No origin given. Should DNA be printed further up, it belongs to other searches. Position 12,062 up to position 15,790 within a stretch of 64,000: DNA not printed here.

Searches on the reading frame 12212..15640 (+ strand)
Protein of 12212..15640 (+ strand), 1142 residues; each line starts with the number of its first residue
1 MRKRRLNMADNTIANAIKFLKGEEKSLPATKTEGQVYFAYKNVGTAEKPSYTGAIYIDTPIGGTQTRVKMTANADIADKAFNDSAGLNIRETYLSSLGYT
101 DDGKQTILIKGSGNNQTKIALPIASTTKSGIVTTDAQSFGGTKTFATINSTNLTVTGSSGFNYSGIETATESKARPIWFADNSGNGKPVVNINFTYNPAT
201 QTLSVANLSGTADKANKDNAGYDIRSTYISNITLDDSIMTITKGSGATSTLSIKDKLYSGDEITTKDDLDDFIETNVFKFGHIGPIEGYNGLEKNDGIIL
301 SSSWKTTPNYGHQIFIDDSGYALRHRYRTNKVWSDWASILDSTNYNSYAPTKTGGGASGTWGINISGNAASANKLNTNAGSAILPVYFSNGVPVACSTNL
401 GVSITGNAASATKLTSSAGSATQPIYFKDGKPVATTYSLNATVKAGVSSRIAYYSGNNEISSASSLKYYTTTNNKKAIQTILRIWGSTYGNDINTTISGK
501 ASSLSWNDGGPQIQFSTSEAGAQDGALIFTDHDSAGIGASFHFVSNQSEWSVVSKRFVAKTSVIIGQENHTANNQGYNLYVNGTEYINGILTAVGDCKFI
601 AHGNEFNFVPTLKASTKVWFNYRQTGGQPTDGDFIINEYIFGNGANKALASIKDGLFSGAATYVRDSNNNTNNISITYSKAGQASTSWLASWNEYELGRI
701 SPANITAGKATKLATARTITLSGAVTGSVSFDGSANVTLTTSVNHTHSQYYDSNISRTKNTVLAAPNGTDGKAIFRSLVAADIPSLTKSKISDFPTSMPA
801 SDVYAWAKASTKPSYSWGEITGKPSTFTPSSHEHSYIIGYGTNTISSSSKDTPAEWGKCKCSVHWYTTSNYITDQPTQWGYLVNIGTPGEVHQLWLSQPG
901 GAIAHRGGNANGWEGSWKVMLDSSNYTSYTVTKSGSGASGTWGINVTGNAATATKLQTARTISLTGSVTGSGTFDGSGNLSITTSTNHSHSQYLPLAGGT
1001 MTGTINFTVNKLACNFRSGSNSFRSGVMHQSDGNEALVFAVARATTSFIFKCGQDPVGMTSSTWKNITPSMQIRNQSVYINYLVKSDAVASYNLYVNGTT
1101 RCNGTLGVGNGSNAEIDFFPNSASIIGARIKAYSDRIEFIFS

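Call 9: search_protein_families(library=pfam, proteins=[window:12212-15640:+], max_evalue=0.1)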
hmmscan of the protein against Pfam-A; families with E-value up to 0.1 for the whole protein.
window:12212-15640:+ (1142 aa): 0 families

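Call 10: search_protein_families(library=phrogs, proteins=[window:12212-15640:+], max_evalue=0.1)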
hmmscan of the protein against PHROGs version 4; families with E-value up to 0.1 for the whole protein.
window:12212-15640:+ (1142 aa): 9 families
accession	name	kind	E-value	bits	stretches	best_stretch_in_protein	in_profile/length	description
phrog_5181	-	unknown function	6.8e-23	81.9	1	666-985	222-402/763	-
phrog_3018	-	head and packaging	2.6e-17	63.9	2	705-746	97-138/341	head decoration protein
phrog_356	-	tail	9.9e-17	61.5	3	924-993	132-200/924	minor tail protein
phrog_7389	-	tail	2.2e-16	60.6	2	942-987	329-378/732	tail fiber protein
phrog_8378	-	tail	3.3e-16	59.3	2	948-1024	334-413/1446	tail fiber protein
phrog_11011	-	tail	2.3e-15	56.6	2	662-777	485-605/1291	long tail fiber protein distal subunit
phrog_23820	-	tail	3.9e-14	54.1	2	706-745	50-89/221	tail fiber protein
phrog_7098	-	unknown function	1.4e-10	42.3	2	945-985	55-95/202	-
phrog_26019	-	unknown function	2.3e-06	26.5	2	348-409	945-1003/1347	-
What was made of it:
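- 12212..15640 (+): Long tail fibre gene (1142 aa), upstream context of the array. PHROG tail-fibre families, E 1e-15 to 1e-23 (call 10).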
